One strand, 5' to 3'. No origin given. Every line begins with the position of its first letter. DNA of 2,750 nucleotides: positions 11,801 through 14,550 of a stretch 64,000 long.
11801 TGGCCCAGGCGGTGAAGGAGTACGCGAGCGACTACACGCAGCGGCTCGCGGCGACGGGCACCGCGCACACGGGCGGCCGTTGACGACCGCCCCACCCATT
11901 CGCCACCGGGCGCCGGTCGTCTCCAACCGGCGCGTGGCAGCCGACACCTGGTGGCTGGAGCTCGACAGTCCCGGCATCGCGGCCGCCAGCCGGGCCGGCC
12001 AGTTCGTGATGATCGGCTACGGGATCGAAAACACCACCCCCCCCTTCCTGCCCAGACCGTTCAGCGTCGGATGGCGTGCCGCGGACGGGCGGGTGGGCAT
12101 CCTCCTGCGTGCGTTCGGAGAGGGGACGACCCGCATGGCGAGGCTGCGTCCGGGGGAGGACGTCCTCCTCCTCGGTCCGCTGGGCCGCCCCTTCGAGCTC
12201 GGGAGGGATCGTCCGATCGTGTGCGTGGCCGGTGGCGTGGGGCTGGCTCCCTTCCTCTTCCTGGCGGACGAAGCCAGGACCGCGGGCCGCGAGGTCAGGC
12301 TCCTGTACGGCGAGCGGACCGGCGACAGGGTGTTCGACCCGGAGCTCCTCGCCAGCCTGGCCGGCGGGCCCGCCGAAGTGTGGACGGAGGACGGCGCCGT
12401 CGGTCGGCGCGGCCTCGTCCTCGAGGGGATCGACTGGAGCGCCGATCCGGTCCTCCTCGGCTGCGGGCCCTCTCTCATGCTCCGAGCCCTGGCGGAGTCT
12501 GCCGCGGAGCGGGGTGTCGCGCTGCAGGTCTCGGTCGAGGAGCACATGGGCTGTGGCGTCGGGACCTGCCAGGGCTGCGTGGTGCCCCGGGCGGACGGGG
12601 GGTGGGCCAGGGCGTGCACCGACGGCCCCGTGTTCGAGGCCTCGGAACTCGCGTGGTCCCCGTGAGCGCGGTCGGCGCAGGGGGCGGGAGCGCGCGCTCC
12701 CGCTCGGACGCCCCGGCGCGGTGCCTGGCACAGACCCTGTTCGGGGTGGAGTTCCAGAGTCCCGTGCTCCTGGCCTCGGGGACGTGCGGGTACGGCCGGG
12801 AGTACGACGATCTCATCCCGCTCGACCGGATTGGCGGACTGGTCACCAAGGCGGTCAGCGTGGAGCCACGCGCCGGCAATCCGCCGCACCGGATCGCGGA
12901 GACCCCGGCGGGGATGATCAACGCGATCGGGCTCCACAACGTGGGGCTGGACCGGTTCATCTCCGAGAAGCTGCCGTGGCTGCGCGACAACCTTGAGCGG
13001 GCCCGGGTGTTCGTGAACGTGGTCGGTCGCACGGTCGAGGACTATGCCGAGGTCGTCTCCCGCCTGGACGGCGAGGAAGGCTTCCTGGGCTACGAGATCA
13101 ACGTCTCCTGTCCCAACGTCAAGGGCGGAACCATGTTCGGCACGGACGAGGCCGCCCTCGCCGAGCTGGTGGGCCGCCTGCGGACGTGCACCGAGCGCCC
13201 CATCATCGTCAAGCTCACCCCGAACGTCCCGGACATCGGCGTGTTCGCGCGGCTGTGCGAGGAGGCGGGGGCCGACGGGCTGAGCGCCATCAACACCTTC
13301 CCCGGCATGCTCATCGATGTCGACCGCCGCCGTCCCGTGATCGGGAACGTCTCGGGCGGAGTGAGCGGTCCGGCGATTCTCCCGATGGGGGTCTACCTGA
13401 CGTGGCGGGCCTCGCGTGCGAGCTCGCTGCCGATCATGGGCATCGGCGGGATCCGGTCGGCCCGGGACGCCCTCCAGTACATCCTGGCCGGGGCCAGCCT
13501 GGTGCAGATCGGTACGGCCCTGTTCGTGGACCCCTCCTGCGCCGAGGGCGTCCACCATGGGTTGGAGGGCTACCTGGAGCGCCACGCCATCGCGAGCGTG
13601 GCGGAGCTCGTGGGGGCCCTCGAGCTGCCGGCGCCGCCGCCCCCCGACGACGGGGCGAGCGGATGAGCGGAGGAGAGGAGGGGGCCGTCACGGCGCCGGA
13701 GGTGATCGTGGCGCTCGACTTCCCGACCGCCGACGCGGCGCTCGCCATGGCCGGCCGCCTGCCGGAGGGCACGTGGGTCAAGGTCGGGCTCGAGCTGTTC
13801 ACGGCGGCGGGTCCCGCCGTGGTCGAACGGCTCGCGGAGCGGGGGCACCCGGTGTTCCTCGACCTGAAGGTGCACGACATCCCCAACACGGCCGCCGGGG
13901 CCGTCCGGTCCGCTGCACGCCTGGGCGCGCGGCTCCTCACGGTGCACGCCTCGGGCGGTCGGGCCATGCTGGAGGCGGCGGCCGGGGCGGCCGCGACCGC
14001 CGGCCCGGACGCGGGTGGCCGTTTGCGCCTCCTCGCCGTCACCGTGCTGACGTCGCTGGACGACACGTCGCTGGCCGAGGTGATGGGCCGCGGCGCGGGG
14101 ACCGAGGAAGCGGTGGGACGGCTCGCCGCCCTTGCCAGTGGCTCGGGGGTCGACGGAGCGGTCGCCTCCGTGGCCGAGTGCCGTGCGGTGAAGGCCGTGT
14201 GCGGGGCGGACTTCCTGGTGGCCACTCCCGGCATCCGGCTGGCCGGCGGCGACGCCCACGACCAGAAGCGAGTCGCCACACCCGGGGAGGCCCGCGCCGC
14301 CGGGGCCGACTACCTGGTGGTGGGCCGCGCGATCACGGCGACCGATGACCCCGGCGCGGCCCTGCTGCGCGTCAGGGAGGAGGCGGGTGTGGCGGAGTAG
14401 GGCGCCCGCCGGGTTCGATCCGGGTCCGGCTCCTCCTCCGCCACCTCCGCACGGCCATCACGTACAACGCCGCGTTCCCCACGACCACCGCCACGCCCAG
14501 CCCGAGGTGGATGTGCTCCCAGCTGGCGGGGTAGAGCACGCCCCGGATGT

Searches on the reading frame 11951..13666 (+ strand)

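Call 48: search_protein_families(library=pfam, proteins=[window:11951-13666:+], max_evalue=0.01)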
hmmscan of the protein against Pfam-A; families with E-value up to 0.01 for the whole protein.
window:11951-13666:+ (571 aa): 2 families
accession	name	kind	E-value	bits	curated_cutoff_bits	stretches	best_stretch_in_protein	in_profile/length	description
PF01180.27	DHO_dh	-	3.2e-70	237.1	27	1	259-540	2-289/291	Dihydroorotate dehydrogenase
PF03060.21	NMO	-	0.00035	20.5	28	1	465-526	164-227/331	Nitronate monooxygenase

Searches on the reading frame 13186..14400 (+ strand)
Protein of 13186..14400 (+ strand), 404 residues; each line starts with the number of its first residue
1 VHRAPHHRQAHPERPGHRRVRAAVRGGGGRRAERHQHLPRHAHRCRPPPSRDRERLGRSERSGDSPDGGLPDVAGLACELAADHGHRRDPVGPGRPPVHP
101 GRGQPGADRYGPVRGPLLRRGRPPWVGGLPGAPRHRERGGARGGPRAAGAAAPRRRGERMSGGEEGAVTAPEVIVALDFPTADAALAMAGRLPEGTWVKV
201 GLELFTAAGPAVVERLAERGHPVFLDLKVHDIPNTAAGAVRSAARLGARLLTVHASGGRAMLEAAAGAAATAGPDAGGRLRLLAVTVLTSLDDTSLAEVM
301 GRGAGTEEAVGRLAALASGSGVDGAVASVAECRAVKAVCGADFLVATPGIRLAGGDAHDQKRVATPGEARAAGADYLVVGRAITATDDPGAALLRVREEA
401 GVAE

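Call 48: search_protein_families(library=pfam, proteins=[window:13186-14400:+], max_evalue=0.01)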
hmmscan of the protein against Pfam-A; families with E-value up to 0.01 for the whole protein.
window:13186-14400:+ (404 aa): 1 family
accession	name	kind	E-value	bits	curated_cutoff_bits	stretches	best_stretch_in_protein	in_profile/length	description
PF00215.30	OMPdecase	-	1.4e-56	192.3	27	1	171-394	1-219/221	Orotidine 5'-phosphate decarboxylase / HUMPS family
